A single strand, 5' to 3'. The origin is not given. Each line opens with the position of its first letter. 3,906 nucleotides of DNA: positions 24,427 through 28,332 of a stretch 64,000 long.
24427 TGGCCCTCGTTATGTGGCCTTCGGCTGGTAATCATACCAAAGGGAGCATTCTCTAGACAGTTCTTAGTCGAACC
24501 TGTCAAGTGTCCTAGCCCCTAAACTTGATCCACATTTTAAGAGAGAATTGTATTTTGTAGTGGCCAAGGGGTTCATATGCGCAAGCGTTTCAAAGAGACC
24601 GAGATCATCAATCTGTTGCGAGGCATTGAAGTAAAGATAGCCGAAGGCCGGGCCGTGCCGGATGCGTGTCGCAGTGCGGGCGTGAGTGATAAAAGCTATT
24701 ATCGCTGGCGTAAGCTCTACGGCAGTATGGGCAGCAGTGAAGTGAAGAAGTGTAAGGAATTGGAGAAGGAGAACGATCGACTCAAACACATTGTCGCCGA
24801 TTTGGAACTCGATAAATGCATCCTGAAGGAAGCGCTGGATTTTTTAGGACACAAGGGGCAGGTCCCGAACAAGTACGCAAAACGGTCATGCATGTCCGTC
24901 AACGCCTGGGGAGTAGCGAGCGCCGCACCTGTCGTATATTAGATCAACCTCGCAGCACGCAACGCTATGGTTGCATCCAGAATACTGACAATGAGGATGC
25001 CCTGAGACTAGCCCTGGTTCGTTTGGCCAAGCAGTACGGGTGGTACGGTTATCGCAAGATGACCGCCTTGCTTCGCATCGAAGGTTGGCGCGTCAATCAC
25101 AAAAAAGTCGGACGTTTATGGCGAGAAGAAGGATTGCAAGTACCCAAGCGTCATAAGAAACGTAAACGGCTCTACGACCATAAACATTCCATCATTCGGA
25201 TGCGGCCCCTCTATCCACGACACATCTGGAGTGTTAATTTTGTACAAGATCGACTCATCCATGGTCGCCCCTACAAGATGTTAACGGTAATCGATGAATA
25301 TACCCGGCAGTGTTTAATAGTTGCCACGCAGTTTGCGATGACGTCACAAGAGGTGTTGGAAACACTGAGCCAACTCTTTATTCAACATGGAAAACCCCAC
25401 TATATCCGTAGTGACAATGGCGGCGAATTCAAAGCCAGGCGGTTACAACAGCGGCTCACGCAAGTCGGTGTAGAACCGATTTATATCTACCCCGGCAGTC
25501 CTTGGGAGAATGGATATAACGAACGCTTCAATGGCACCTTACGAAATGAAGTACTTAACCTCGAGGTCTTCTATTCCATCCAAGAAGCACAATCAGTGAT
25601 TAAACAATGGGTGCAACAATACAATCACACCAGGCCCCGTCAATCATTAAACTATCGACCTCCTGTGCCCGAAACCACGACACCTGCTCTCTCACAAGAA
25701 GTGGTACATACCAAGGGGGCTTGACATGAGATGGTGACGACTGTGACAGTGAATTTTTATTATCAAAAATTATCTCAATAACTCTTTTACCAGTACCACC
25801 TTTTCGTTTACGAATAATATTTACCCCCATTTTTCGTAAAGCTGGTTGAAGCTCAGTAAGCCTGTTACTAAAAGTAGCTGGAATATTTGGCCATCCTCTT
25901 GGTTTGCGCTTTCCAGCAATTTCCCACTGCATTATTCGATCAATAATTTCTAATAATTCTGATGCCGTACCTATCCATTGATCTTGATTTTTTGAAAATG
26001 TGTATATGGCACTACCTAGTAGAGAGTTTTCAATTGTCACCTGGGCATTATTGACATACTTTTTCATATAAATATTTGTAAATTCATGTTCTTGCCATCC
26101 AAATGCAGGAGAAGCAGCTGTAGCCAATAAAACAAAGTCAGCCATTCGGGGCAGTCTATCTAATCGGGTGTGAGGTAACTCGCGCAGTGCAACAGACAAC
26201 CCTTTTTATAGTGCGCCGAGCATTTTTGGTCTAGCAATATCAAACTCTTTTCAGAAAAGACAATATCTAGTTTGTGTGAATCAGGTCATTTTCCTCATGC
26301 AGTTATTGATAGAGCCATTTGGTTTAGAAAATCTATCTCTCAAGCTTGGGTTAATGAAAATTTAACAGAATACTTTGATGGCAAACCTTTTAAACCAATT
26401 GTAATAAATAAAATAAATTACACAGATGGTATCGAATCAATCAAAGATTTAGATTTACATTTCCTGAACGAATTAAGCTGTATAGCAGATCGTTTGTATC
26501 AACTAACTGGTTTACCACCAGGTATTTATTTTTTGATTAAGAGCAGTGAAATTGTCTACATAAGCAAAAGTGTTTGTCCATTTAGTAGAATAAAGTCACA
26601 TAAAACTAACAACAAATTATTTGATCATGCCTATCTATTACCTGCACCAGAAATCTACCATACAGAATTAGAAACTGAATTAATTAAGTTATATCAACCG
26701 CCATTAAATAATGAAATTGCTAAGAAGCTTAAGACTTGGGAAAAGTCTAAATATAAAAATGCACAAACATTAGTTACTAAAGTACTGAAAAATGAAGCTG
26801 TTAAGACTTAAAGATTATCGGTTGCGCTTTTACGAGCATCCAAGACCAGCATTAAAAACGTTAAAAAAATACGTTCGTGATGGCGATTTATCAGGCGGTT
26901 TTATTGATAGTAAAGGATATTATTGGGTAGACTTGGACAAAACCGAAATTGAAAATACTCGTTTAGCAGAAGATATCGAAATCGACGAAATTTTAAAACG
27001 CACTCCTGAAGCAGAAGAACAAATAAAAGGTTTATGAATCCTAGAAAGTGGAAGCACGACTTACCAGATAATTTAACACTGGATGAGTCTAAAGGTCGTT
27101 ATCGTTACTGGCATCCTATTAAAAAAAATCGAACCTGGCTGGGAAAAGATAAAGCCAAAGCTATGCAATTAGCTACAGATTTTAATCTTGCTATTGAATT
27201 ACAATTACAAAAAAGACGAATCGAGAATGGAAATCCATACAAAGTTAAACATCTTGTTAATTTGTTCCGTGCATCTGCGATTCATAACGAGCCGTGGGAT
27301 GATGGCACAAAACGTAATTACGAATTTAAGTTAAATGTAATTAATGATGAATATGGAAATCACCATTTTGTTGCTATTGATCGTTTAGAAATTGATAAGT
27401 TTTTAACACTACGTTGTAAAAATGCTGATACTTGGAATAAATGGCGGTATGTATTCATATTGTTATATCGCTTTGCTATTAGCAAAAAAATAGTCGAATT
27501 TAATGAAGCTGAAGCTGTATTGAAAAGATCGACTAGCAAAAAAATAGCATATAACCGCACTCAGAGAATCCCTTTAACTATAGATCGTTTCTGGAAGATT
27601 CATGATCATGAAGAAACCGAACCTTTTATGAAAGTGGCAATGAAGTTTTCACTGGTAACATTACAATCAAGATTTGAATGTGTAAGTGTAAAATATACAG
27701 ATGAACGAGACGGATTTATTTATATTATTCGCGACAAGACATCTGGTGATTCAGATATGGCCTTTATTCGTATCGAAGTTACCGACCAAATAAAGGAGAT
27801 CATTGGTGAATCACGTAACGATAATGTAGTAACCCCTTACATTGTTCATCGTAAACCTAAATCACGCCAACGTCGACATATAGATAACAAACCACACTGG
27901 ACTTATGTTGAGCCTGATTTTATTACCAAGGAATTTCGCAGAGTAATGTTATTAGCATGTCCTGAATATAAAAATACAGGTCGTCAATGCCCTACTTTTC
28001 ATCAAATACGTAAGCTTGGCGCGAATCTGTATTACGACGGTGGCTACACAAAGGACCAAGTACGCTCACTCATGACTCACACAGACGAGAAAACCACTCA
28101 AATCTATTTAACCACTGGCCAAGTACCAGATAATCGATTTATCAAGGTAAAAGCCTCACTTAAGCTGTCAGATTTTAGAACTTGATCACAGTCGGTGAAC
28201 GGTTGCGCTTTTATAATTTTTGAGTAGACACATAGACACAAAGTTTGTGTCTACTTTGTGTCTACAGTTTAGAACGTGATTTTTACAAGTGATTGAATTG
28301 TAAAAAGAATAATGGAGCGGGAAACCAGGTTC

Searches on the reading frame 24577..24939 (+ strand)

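Call 14: search_protein_families(library=pfam, proteins=[window:24577-24939:+], max_evalue=0.01)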
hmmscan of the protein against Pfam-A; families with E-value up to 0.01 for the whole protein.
window:24577-24939:+ (121 aa): 2 families
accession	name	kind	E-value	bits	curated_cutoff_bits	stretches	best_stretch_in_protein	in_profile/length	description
PF01527.26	HTH_Tnp_1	-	1.9e-14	54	24.1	1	2-73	4-74/75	Transposase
PF13551.12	HTH_29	-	0.00035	21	28.1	1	20-49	7-37/64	Winged helix-turn helix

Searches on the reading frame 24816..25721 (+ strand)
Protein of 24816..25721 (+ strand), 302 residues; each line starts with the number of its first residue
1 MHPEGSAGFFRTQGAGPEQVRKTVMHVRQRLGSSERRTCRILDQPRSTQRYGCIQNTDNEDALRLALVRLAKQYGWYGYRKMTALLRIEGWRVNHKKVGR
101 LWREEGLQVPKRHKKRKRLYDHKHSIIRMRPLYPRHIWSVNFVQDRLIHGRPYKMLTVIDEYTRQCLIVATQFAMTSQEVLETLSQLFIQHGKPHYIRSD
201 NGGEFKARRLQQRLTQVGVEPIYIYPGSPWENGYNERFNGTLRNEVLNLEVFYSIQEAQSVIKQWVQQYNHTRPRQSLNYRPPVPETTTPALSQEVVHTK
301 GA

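Call 14: search_protein_families(library=pfam, proteins=[window:24816-25721:+], max_evalue=0.01)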
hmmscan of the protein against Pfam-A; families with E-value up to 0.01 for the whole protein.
window:24816-25721:+ (302 aa): 5 families
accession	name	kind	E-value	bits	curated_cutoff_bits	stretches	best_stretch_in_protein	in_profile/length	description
PF13683.12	rve_3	-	1.8e-25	88.9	26.5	1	218-283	2-67/67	Integrase core domain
PF00665.32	rve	-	5.9e-17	62.2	32.6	1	134-229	4-102/102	Integrase core domain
PF13276.12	HTH_21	-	3.5e-14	53.2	28.1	1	60-115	3-60/60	HTH-like domain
PF13333.12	rve_2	-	2.7e-05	24.6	22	1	236-284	1-49/56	Integrase core domain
PF24764.1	rva_4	-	0.00015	22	26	1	155-245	26-115/194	Integrase core domain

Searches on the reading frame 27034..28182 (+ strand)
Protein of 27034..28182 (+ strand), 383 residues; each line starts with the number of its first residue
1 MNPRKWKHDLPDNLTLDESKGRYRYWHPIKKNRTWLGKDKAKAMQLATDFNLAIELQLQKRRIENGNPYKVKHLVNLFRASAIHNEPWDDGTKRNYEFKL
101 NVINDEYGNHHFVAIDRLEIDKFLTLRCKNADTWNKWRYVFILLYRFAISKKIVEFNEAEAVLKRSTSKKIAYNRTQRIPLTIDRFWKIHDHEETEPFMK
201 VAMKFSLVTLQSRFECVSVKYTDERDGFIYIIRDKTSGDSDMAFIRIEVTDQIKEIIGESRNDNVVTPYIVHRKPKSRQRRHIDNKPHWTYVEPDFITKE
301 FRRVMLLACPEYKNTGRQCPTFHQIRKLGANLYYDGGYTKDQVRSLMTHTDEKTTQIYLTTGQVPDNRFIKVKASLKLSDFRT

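Call 61: search_protein_families(library=pfam, proteins=[window:27034-28182:+], max_evalue=0.0001)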
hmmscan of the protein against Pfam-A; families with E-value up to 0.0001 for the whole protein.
window:27034-28182:+ (383 aa): 2 families
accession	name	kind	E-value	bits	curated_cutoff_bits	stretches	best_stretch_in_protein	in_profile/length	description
PF09003.16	Arm-DNA-bind_1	-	2.5e-06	27.8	22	1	3-59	5-65/74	Bacteriophage lambda integrase, Arm DNA-binding domain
PF00589.27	Phage_integrase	-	6.5e-05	23.2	27.1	0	200-359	25-166/172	Phage integrase family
